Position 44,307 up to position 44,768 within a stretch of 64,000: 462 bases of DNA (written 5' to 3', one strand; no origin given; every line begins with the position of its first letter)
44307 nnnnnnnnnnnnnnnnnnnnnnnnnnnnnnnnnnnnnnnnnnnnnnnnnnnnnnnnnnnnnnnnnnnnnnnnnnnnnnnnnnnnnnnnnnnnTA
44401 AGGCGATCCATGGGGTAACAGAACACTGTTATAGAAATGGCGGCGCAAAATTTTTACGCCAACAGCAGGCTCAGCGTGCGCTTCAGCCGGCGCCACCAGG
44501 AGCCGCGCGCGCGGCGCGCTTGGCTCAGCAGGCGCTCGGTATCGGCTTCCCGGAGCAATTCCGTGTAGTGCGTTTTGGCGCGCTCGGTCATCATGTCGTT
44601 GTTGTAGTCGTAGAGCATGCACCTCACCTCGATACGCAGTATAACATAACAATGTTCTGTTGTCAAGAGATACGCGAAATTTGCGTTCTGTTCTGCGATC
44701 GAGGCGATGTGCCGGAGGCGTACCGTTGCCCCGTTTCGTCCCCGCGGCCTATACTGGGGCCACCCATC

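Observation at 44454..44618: Previously unnoticed small basic protein family present twice (44454-44618 minus; 47970-48167 plus), each in its own AT-rich islet with a strong promoter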

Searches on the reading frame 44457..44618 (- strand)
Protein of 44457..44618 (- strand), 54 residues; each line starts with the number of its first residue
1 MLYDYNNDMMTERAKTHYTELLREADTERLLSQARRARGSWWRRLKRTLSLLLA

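Call 5: search_protein_families(library=pfam, proteins=[window:44457-44618:-], max_evalue=10)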
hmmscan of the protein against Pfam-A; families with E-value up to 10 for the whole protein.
seq(54 aa): 0 families

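Call 11: find_homologous_proteins(query=window:44457-44618:-, max_evalue=10)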
Query seq(54 aa) (54 aa): 1 proteins with E <= 10 among 1 candidates.
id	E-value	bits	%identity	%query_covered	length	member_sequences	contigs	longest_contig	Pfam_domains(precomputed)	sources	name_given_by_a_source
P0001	1.5e-25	104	94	100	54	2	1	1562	-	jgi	-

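Call 15: find_encoding_contigs(protein=P0001, flank=5000, max_places=4)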
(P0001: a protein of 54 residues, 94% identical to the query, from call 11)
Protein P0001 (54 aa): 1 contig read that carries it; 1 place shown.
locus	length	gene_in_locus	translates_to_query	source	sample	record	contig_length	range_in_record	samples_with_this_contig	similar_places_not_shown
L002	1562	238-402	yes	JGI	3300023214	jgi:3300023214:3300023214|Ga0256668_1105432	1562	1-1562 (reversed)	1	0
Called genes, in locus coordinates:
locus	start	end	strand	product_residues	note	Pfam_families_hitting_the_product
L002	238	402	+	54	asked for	-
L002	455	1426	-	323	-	PF00491:Arginase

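Call 19: search_protein_families(library=ncbifam, proteins=[window:44457-44618:-], max_evalue=10)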
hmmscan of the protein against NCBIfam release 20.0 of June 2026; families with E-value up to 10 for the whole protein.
seq(54 aa): 1 family
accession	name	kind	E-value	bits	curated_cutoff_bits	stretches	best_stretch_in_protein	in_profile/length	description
TIGR01838.1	PHA_synth_I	subfamily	0.0072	14.8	622.65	1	13-49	465-501/532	class I poly(R)-hydroxyalkanoic acid synthase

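Call 31: search_protein_representatives(protein=window:44457-44618:-)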
Query: 54 residues. Proteins with E-value up to 0.001 (for the whole library): 2; up to 1e-10: 1; up to 1e-30: 0. The best 2 are listed.
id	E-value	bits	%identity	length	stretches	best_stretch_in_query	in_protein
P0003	8.3e-13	63.0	69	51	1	1-54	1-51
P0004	1.4e-04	37.4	36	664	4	6-40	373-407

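Call 33: find_encoding_contigs(protein=P0003, flank=10000, max_places=6)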
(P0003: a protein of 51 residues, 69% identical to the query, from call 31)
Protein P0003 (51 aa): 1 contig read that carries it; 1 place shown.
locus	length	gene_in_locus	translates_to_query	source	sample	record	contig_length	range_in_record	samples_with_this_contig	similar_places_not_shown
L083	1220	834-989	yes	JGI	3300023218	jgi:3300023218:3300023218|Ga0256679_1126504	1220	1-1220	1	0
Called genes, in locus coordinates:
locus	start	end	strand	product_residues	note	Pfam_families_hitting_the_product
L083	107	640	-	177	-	-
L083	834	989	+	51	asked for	-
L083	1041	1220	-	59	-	?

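Call 38: find_related_loci(query=A2, collection=metagenome_contigs, flank=10000)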
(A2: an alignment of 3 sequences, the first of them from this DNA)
Query A2 (54 aa) in metagenome_contigs; peptide patterns used: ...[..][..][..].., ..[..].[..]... (x = any residue, [..] = any of these).
104 stretches matched a pattern, but none encodes a relative of the query by tblastn (E <= 1e-3).

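Call 53: find_related_loci(query=A4, collection=metagenome_contigs, flank=5000)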
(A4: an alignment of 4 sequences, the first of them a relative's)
Query A4 (51 aa) in metagenome_contigs; peptide patterns used: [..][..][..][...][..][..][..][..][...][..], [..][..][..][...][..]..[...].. (x = any residue, [..] = any of these).
504 stretches matched a pattern, but none encodes a relative of the query by tblastn (E <= 1e-3).

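Call 55: find_related_loci(query=A4, collection=viral_contigs, flank=5000)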
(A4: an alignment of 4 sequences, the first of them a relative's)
Query A4 (51 aa) in viral_contigs; peptide patterns used: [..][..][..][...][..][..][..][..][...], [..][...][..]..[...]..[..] (x = any residue, [..] = any of these).
88 stretches matched a pattern, but none encodes a relative of the query by tblastn (E <= 1e-3).

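Call 56: search_protein_families(library=phrogs, proteins=[window:44457-44618:-, P0003], max_evalue=1)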
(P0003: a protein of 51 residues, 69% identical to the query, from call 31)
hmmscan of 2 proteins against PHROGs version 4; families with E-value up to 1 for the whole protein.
seq(54 aa): 0 families

P0003 (51 aa): 0 families

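Call 57: search_protein_families(library=padloc, proteins=[window:44457-44618:-, P0003], max_evalue=1)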
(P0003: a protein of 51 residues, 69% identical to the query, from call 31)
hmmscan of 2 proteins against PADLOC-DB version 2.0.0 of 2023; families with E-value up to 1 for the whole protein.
seq(54 aa): 0 families

P0003 (51 aa): 0 families

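Call 58: search_solved_structures(query=A4, max_evalue=10, show_alignments=2)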
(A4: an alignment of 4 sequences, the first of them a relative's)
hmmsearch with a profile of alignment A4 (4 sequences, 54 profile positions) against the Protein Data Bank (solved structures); distinct sequences matched with E-value up to 10: 3.
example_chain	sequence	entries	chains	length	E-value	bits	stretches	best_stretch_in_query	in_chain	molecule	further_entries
5jfq_A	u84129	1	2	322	0.25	14.6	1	13-52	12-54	Geranylgeranyl Pyrophosphate Synthetase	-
8wrf_A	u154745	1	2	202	0.69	13.2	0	26-36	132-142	Probable transcriptional regulator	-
4xh3_A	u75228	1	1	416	0.73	13.1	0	13-38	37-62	Actin-binding protein anillin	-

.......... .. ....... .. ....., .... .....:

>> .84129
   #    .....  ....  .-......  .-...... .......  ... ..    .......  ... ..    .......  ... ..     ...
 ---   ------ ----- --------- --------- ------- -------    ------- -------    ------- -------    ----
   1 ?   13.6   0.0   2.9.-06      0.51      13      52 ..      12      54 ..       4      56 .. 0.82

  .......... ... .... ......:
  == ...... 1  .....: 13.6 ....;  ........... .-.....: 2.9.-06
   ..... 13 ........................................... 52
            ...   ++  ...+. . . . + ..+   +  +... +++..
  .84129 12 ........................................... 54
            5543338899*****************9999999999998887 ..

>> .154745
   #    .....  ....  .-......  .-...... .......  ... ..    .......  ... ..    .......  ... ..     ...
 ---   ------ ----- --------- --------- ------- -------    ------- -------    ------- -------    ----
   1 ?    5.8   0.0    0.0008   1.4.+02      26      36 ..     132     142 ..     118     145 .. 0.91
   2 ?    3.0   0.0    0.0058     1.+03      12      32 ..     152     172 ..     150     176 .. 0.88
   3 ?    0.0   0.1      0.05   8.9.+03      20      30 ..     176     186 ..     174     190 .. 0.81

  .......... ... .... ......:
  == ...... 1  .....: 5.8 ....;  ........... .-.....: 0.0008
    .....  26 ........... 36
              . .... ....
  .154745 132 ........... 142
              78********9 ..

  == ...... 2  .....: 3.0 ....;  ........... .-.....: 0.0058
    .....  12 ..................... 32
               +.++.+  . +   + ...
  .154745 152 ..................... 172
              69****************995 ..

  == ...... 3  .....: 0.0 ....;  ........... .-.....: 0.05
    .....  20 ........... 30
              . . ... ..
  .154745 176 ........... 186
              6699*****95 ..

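Call 69: predict_structure(alignment_id=A2)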
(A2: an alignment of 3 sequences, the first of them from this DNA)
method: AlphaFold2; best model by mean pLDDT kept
length: 54 residues; sequences in the alignment: 3
mean_pLDDT: 68.5   pTM: 0.29
mean pLDDT of the five models: 68.5, 68.1, 66.9, 65.0, 64.0
residues with pLDDT >= 90: 0; 70-90: 15; 50-70: 39; < 50: 0
segments of 3 or more residues with pLDDT < 50: none
pLDDT, mean of each block of 10 residues (from residue 1): 57 61 69 67 85 78
secondary structure, 60 per line:
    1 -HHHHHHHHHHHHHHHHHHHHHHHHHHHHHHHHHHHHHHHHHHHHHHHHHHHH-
elements in order: H2-53

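Call 96: search_dna_similar(query=window:44457-44618:-, collection=plasmids, mode=protein, max_evalue=0.1, max_rows=10)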
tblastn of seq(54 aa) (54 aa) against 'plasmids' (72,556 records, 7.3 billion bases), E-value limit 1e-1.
No match.
